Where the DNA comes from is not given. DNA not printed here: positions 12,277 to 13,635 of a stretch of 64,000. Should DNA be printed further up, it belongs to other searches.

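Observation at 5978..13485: ABC importer + class-III aminotransferase + BKACE + HDAC-type deacetylase: candidate genes for an N6-acetyl-beta-lysine-type catabolic route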

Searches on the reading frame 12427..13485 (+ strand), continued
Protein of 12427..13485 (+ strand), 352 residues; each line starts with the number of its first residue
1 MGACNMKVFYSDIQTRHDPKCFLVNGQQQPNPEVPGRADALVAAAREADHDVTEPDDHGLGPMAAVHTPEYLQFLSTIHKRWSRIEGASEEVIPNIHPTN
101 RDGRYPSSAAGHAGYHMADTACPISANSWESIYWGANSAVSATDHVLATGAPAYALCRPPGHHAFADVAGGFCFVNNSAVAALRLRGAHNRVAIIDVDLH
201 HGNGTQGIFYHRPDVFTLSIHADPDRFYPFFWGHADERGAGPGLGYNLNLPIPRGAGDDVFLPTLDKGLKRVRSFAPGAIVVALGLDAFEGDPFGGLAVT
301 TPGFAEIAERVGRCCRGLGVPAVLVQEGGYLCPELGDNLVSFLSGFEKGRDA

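Call 46: search_solved_structures(query=window:12442-13485:+, max_evalue=1e-70, show_alignments=5)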
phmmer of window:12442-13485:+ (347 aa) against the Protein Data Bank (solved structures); distinct sequences matched with E-value up to 1e-70: 5.
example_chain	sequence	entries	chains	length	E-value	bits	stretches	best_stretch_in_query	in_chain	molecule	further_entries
3men_A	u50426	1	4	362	2e-94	320.1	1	4-342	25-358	Acetylpolyamine aminohydrolase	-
9gkz_A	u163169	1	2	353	2.4e-84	287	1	3-342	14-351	Acetylpolyamine amidohydrolase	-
6phr_A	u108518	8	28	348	1.3e-78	268.1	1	1-342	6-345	Acetylpolyamine amidohydrolase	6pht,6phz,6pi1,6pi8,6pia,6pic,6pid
3q9b_A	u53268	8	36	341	1.1e-75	258.5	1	1-341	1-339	Acetylpolyamine amidohydrolase | Acetylpolyamine aminohydrolase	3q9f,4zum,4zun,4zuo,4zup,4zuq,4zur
3q9c_A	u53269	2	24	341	2.3e-74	254.1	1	1-341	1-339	Acetylpolyamine amidohydrolase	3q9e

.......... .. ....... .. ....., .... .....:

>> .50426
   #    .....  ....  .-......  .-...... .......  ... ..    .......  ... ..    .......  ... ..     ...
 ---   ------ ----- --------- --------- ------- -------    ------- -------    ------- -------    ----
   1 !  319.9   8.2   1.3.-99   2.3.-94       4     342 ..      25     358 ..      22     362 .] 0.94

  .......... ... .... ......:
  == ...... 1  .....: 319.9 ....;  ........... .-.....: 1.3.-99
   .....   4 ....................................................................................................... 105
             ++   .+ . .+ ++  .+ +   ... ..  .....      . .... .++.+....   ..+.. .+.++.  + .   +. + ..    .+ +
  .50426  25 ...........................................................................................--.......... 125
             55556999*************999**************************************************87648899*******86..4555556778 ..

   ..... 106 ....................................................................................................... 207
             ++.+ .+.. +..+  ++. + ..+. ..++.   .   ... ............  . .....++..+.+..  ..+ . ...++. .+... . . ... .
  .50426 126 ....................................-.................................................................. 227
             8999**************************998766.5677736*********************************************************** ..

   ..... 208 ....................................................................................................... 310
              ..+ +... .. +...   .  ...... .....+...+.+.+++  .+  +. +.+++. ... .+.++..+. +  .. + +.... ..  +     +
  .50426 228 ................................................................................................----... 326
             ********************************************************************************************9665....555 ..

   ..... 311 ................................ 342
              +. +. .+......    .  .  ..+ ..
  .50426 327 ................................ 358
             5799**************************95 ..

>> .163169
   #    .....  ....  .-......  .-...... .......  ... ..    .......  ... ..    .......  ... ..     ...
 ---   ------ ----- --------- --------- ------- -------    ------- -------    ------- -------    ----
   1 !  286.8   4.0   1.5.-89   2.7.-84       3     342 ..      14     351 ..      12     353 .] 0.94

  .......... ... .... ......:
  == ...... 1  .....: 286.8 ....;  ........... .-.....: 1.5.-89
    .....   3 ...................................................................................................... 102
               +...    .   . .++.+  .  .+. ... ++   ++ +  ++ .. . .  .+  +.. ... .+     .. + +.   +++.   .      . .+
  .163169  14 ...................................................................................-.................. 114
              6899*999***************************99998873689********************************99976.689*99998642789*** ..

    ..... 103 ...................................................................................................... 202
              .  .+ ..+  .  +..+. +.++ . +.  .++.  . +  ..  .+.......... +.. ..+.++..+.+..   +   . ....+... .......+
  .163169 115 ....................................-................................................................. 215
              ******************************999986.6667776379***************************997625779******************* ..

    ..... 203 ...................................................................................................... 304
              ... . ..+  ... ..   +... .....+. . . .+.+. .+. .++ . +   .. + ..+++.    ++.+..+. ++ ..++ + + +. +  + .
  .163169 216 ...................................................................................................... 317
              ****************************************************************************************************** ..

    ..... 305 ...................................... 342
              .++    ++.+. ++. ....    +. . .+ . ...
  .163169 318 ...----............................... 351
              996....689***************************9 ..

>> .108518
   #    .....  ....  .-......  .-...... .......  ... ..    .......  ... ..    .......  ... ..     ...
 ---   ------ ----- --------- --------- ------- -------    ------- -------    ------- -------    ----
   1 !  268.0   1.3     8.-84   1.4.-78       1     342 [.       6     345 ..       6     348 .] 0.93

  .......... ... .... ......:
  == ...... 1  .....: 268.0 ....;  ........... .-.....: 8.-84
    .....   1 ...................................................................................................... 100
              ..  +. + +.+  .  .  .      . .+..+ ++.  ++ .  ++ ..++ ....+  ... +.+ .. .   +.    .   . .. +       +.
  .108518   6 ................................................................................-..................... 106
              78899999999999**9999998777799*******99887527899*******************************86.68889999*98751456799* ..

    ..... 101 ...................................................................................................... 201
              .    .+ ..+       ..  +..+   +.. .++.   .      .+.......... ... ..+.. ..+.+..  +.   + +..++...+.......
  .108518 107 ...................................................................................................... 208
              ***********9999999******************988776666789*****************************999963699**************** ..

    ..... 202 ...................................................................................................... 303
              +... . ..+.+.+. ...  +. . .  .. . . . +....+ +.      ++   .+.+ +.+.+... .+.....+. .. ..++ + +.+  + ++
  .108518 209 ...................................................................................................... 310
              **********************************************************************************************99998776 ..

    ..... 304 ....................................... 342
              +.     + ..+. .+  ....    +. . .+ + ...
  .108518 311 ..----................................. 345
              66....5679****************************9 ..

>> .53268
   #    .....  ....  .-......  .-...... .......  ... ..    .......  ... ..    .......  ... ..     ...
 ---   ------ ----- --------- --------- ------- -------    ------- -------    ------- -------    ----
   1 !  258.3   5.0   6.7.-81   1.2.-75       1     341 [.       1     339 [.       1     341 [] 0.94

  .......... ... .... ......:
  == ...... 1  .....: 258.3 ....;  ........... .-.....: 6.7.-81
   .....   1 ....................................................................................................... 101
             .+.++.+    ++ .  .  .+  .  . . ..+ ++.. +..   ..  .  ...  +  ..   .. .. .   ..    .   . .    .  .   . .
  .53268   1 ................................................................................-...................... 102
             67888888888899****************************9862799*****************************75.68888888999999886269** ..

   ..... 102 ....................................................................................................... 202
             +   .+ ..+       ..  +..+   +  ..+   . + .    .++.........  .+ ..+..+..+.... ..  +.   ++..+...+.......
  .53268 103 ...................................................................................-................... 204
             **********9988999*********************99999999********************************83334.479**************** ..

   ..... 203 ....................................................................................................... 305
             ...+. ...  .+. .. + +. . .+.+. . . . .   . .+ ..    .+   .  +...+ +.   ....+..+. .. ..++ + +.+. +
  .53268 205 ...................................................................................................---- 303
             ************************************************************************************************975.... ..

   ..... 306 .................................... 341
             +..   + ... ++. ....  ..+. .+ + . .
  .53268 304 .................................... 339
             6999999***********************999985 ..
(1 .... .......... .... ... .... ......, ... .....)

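Call 74: search_dna_similar(query=window:12442-13485:+, collection=plasmids, mode=protein, max_evalue=1e-80, max_rows=25)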
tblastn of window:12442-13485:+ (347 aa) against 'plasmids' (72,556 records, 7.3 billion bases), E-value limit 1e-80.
Records with a match: 44; places in all: 44; records where one place covers at least 80% of the query: 43.
Best place of each record, by identity: 60-80% 15; <60% 29.
By first word of the organism name: Azospirillum 10; Shinella 4; Phyllobacterium 3; Ensifer 2; Pararhizobium 2; Rhizobium 2; Caballeronia 2; Chelatococcus 2; Mesorhizobium 2; Tritonibacter 2; and 13 more.
By predicted mobility (MOB-suite, as given by PLSDB): non-mobilizable 37; conjugative 4; mobilizable 3.
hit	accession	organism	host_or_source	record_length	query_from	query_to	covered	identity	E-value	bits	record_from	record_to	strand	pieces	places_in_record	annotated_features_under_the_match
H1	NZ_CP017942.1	Phyllobacterium zundukense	Oxytropis triphylla,cell culture,root ...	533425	1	341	98%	68.0%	1e-147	467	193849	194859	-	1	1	histone deacetylase family protein | GNAT family N-acetyltransferase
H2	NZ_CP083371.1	Ensifer canadensis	Melilotus albus,Cell Culture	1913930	1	341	98%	67.7%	3e-141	448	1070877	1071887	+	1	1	none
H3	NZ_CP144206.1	Sinorhizobium chiapasense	mixed culture,rhizosphere soil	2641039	1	341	98%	67.2%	2e-146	464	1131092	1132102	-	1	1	none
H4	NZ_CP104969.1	Phyllobacterium zundukense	Vicia costata,cell culture,root nodule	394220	1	341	98%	66.9%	1e-143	456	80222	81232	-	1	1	histone deacetylase family protein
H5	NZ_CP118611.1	Ensifer adhaerens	Pure isolate,Rhizosphere of Cyperus ...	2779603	1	341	98%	66.9%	2e-140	446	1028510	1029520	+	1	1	none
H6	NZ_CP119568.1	Pararhizobium qamdonense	cell culture,soil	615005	1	341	98%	66.0%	4e-142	451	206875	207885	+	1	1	histone deacetylase family protein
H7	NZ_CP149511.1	Pararhizobium sp. A13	Aeschynomene indica,cell ...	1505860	1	341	98%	65.7%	4e-141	448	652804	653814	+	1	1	none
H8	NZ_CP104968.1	Phyllobacterium sp. A18/5-2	Vicia costata,cell culture,root nodule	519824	2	341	98%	65.6%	9e-141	447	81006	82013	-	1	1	histone deacetylase family protein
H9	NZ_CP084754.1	Roseateles sp. XES5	Xenopus laevis,bacterial culture,swab ...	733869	1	341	98%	65.1%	3e-141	449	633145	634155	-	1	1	histone deacetylase family protein | GNAT family N-acetyltransferase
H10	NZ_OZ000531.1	Shinella sp. WSC3-e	-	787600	1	341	98%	65.1%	2e-140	446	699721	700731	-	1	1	histone deacetylase family protein | GNAT family N-acetyltransferase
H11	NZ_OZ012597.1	Shinella sp. WSD5-1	-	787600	1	341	98%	65.1%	2e-140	446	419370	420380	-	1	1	histone deacetylase family protein | GNAT family N-acetyltransferase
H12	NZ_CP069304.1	Shinella sp. PSBB067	monoisolate,Minnesota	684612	1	341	98%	65.1%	2e-138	441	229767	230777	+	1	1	histone deacetylase family protein | LysR family transcriptional regulator | GNAT family N-acetyltransferase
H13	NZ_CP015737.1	Shinella sp. HZN7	-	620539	1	341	98%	64.5%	9e-139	441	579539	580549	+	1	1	histone deacetylase family protein | GNAT family N-acetyltransferase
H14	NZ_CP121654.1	Rhizobium sp. CB3171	Calliandra calothyrsus,cell culture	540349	1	341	98%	63.9%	7e-138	439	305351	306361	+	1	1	histone deacetylase family protein | GNAT family N-acetyltransferase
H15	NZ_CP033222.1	Parasedimentitalea marina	Cell culture,deep seawater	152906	1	343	99%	56.9%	3e-121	391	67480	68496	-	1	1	histone deacetylase family protein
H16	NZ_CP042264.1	Qingshengfaniella alkalisoli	cell culture,saline soil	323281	1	341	98%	56.9%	5e-117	379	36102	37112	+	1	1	histone deacetylase family protein | ArgE/DapE family deacylase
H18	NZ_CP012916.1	Azospirillum brasilense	Digitaria eriantha,microbe,root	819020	1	344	99%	51.7%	4e-104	342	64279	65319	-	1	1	histone deacetylase family protein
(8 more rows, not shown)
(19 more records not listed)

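Call 75: get_annotated_region(hit=H18, flank=9000)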
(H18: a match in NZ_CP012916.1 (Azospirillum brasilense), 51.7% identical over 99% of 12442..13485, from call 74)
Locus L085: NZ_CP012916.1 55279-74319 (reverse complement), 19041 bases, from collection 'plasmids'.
description: Azospirillum brasilense strain Sp 7 plasmid ABSP7_p2, complete sequence
organism: Azospirillum brasilense (NCBI taxid 192)
taxonomy: Bacteria; Pseudomonadota; Alphaproteobacteria; Rhodospirillales; Azospirillaceae; Azospirillum; Azospirillum brasilense
host: -; source: Digitaria eriantha,microbe,root; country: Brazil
typing (MOB-suite, as given by PLSDB): non-mobilizable
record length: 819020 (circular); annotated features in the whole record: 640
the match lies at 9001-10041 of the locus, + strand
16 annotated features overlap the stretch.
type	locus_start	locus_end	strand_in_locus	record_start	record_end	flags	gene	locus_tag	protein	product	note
CDS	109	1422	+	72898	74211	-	-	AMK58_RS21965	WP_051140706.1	ArgE/DapE family deacylase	-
CDS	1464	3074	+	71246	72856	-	-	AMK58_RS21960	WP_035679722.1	ABC transporter substrate-binding protein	-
CDS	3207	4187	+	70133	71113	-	-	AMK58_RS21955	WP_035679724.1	ABC transporter permease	GO:0055085 - transmembrane transport [Evidence IEA]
CDS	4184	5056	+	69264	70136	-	-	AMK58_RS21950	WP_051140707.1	ABC transporter permease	-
CDS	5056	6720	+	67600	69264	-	-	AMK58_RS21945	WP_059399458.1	ABC transporter ATP-binding protein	-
CDS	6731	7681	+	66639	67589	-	-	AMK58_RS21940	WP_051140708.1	2-dehydropantoate 2-reductase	-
CDS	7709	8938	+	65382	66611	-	-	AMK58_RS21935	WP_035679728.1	Zn-dependent hydrolase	-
CDS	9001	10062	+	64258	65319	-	-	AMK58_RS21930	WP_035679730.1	histone deacetylase family protein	-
CDS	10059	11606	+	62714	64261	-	-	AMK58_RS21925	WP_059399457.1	acetolactate synthase large subunit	-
CDS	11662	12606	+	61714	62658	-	-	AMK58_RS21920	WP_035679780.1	3-keto-5-aminohexanoate cleavage protein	-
CDS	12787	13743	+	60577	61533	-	-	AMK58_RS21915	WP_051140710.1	DMT family transporter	GO:0055085 - transmembrane transport [Evidence IEA]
CDS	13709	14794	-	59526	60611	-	-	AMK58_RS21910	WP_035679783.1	LacI family DNA-binding transcriptional regulator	-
CDS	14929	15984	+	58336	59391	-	-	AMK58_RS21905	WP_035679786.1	TRAP transporter substrate-binding protein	-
CDS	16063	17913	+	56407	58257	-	-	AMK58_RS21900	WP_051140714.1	TRAP transporter large permease subunit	-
CDS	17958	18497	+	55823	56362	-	-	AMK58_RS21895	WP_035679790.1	VOC family protein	-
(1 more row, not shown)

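Call 76: get_annotated_region(hit=H16, flank=9000)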
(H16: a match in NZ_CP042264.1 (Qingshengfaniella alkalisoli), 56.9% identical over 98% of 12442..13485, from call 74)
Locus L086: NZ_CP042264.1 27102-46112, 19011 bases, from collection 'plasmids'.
description: Qingshengfaniella alkalisoli strain LN3S51 plasmid unnamed3, complete sequence
organism: Qingshengfaniella alkalisoli (NCBI taxid 2599296)
taxonomy: Bacteria; Pseudomonadota; Alphaproteobacteria; Rhodobacterales; Paracoccaceae; Qingshengfaniella; Qingshengfaniella alkalisoli
host: -; source: cell culture,saline soil; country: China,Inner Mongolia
typing (MOB-suite, as given by PLSDB): mobilizable; relaxase MOBV
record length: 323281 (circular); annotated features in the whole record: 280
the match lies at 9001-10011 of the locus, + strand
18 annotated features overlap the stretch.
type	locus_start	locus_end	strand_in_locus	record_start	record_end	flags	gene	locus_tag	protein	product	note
CDS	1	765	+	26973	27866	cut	-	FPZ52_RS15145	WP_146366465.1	iron-siderophore ABC transporter substrate-binding protein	GO:0015891 - siderophore transport [Evidence IEA]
CDS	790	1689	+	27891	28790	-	-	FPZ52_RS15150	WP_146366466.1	iron-siderophore ABC transporter substrate-binding protein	GO:0015891 - siderophore transport [Evidence IEA]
CDS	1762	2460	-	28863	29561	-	-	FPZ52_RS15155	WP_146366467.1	GntR family transcriptional regulator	-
CDS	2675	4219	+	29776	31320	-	-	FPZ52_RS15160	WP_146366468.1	ABC transporter substrate-binding protein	-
CDS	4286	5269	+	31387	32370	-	-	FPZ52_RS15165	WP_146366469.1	ABC transporter permease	GO:0055085 - transmembrane transport [Evidence IEA]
CDS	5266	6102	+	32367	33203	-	-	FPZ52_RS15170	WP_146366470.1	ABC transporter permease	-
CDS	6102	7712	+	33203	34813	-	-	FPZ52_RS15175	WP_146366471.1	ABC transporter ATP-binding protein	-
CDS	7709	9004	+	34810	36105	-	-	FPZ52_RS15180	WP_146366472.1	ArgE/DapE family deacylase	-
CDS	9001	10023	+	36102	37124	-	-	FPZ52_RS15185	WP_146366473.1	histone deacetylase family protein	-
CDS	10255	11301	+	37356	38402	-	-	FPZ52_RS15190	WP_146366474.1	AbrB family transcriptional regulator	-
CDS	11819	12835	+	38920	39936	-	-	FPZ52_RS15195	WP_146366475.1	ABC transporter substrate-binding protein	-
CDS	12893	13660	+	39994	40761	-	-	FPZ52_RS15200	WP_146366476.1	ABC transporter ATP-binding protein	-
CDS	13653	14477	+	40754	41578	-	-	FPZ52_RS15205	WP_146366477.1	ABC transporter permease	-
CDS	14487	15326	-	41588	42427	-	-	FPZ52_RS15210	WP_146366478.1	ABC transporter permease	GO:0055085 - transmembrane transport [Evidence IEA]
CDS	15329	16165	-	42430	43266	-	-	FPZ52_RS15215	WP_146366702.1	ABC transporter permease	GO:0055085 - transmembrane transport [Evidence IEA]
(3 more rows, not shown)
